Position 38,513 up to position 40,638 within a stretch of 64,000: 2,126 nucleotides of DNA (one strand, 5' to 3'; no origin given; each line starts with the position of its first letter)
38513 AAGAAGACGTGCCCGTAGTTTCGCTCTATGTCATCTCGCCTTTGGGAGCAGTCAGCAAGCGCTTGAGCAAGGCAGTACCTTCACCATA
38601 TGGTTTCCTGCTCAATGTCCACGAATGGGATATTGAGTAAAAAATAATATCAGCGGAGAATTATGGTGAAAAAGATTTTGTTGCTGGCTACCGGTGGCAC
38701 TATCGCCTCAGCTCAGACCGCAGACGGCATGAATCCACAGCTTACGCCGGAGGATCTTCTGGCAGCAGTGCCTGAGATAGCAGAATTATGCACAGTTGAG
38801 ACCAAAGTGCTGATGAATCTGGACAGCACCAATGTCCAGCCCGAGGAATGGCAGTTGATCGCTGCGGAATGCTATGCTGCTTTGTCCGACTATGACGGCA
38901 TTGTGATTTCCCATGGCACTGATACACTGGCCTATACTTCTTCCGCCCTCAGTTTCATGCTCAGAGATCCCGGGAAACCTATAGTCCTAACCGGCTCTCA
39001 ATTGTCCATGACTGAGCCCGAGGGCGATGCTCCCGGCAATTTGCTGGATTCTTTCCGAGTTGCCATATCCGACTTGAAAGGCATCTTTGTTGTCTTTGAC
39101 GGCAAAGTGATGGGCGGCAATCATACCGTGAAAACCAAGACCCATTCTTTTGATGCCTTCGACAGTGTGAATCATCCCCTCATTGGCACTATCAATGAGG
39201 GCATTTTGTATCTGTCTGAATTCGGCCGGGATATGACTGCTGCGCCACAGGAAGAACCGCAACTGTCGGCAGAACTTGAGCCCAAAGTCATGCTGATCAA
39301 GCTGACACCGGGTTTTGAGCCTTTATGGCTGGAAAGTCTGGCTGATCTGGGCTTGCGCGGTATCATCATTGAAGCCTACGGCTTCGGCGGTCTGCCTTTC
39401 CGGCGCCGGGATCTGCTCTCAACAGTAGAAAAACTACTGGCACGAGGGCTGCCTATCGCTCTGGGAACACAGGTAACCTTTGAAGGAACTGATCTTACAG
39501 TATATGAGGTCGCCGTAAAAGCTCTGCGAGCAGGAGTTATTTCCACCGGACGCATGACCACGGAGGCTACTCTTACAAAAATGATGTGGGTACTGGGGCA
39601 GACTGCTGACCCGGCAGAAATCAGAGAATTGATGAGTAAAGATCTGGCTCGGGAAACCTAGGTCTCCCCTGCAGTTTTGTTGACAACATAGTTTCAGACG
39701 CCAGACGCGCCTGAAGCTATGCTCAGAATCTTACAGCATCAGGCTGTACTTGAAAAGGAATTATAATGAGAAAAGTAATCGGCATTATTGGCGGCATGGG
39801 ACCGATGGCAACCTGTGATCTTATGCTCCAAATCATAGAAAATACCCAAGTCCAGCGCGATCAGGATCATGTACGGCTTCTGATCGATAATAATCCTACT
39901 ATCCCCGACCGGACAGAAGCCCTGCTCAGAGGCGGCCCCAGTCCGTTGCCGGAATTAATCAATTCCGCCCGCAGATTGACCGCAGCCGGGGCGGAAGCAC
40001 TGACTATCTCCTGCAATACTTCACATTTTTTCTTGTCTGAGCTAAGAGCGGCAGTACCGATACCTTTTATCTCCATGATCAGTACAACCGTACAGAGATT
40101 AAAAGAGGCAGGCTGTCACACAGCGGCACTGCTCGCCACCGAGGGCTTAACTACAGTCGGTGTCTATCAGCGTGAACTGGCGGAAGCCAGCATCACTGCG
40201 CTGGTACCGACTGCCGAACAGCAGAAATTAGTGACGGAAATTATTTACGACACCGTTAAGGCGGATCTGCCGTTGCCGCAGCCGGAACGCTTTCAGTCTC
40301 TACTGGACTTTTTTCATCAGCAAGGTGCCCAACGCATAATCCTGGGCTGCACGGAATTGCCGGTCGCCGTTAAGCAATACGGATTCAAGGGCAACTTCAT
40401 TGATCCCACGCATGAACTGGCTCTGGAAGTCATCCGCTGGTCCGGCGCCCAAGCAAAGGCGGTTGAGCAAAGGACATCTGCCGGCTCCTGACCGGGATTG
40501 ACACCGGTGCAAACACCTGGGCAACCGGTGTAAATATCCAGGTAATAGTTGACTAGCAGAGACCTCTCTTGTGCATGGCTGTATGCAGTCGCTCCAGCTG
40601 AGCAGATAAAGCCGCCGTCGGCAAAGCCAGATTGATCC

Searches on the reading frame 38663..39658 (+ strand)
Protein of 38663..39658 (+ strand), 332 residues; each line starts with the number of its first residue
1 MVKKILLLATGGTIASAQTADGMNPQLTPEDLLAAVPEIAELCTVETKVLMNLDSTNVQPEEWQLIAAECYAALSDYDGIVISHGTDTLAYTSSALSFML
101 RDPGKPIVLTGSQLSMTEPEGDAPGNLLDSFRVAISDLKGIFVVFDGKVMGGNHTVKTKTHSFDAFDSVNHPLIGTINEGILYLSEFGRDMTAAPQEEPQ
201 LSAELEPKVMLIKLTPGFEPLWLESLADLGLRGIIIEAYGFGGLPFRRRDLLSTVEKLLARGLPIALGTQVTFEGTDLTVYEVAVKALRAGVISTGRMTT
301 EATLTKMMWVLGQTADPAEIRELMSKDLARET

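Call 76: search_protein_families(library=pfam, proteins=[window:38663-39658:+])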
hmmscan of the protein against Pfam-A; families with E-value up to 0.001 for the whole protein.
window:38663-39658:+ (332 aa): 2 families
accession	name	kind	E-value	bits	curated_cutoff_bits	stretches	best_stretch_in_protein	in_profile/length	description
PF00710.25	Asparaginase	-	3.8e-62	209.7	22.5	1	4-180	1-183/193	Asparaginase, N-terminal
PF17763.6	Asparaginase_C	-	4.4e-29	101.2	34.6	1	208-324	1-114/114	Glutaminase/Asparaginase C-terminal domain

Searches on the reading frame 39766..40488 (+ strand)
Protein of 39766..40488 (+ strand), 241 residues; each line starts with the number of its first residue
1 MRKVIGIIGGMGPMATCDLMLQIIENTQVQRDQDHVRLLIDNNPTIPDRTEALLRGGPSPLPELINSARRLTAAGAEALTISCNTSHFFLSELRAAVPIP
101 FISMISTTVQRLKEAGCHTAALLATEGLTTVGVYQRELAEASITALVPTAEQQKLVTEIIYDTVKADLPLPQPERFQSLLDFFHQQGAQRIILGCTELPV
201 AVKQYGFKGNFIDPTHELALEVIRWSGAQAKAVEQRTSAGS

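Call 76: search_protein_families(library=pfam, proteins=[window:39766-40488:+])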
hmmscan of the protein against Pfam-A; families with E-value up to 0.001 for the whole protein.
window:39766-40488:+ (241 aa): 2 families
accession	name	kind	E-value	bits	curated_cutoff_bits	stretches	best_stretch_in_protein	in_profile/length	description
PF01177.27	Asp_Glu_race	-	1.8e-38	132.9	31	1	8-219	1-208/211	Asp/Glu/Hydantoin racemase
PF13714.12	PEP_mutase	-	0.00067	19.7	31.5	0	46-118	141-216/240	Phosphoenolpyruvate phosphomutase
